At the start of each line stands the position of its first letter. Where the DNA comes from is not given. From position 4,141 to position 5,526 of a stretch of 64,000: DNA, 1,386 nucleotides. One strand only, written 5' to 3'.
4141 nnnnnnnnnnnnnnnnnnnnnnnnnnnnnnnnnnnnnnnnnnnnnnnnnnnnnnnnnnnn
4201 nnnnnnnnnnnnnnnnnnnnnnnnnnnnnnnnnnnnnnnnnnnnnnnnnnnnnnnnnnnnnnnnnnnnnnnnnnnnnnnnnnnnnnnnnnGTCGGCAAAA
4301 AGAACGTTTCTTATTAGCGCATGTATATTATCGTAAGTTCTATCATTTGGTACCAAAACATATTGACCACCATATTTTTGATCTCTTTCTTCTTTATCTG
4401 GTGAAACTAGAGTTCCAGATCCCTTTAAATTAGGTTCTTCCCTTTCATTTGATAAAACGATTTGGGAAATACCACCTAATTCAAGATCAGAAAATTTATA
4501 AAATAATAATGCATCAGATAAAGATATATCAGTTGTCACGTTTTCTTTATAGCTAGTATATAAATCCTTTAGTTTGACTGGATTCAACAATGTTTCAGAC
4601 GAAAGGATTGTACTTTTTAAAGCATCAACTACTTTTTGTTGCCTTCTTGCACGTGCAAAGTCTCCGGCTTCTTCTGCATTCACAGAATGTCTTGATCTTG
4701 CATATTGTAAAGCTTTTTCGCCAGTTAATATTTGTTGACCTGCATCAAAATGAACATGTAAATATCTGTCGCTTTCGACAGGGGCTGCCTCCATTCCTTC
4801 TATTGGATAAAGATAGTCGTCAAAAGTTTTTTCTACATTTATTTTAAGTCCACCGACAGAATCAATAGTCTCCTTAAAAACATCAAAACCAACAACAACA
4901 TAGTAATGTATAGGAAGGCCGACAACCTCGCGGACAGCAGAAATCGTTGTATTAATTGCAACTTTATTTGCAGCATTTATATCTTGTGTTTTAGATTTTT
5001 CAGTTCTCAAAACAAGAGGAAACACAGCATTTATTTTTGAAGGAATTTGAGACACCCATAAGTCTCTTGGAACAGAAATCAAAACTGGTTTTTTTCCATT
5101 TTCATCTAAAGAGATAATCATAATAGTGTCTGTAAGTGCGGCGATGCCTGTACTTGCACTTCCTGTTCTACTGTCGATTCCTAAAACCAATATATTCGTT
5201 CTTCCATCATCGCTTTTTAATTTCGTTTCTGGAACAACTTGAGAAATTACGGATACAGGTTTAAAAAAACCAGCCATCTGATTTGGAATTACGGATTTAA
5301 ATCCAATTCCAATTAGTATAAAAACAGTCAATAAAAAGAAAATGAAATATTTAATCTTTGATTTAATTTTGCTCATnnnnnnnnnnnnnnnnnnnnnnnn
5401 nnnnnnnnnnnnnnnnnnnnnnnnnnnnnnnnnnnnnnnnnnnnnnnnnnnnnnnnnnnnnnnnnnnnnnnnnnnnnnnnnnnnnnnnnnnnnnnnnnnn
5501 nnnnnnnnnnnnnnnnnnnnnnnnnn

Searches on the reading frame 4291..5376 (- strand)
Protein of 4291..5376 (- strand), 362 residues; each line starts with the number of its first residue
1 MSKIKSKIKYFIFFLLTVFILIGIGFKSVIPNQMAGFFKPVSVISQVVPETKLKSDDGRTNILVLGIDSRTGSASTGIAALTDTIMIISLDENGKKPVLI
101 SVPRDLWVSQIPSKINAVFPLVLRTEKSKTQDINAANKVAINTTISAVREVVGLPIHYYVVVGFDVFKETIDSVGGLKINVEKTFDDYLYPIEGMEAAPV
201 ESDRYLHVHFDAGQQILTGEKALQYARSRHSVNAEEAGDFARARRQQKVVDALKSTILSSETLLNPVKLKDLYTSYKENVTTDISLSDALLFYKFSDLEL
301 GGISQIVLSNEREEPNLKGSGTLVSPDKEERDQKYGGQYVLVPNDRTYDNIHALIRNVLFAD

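Call 4: search_protein_families(library=pfam, proteins=[window:4291-5376:-], max_evalue=1)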
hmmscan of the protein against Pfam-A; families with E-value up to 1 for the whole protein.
window:4291-5376:- (362 aa): 1 family
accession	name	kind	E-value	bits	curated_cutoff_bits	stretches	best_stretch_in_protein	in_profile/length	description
PF03816.19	LytR_cpsA_psr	-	1.8e-34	119.5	24.6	1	82-257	2-148/150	LytR_cpsA_psr family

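Call 6: search_protein_families(library=ncbifam, proteins=[window:4291-5376:-], max_evalue=1)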
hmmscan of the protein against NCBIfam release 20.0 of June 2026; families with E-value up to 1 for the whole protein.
window:4291-5376:- (362 aa): 5 families
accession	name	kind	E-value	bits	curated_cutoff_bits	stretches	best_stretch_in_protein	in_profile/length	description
TIGR00350.1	lytR_cpsA_psr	domain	2.3e-28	99.4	62.3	1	80-256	1-149/152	LCP family glycopolymer transferase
NF006897.1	PRK09379.1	equivalog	4.9e-20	72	441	1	35-288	35-246/298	polyisoprenyl-teichoic acid--peptidoglycan teichoic acid transferase TagU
NF047591.1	ligase_LytR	equivalog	2.6e-18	66.4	450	1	13-289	11-264/336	glycopolymer--peptidoglycan transferase LytR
NF051849.1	LCP_trans_Cps2A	equivalog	3.9e-15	56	650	1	44-289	206-414/477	LCP family glycopolymer transferase CpsA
NF005713.0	PRK07525.1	subfamily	0.11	10.8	620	1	79-142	140-199/592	sulfoacetaldehyde acetyltransferase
